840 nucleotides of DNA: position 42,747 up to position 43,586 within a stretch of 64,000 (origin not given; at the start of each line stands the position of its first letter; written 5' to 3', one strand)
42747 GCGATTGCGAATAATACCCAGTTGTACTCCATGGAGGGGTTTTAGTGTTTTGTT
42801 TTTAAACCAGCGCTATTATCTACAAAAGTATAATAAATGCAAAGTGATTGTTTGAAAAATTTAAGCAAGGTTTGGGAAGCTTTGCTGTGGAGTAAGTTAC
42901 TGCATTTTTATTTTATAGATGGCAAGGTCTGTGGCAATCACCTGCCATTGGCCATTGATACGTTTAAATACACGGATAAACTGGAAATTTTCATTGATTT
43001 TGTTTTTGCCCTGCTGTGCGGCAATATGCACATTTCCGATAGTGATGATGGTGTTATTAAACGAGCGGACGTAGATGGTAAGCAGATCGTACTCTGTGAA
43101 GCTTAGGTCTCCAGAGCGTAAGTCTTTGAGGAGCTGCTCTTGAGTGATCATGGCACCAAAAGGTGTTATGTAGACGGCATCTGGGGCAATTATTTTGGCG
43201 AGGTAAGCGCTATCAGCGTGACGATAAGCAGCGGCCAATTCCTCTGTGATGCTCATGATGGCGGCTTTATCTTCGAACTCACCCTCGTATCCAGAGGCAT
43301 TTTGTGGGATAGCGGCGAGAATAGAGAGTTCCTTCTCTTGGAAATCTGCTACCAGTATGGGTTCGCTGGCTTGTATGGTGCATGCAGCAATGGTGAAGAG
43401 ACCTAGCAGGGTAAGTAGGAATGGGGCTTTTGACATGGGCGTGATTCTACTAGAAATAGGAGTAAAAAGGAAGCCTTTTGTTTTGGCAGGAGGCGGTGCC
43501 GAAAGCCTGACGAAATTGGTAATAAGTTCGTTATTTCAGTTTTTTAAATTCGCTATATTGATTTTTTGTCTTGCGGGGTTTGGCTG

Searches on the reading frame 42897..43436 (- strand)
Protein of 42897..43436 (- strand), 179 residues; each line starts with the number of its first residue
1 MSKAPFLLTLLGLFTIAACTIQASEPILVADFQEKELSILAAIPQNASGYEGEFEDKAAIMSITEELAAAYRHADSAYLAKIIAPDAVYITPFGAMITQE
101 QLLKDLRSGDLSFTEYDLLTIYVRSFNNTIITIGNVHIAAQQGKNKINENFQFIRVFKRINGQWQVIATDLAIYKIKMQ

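Call 33: search_protein_families(library=pfam, proteins=[window:42897-43436:-], max_evalue=0.001)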
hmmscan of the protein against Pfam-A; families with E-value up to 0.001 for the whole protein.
window:42897-43436:- (179 aa): 2 families
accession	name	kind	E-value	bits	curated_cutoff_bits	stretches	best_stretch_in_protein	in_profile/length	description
PF14534.12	DUF4440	-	3.2e-17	63.3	25.2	1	60-166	1-107/107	Domain of unknown function (DUF4440)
PF13474.12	SnoaL_3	-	0.00066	20.5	22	1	60-166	1-111/121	SnoaL-like domain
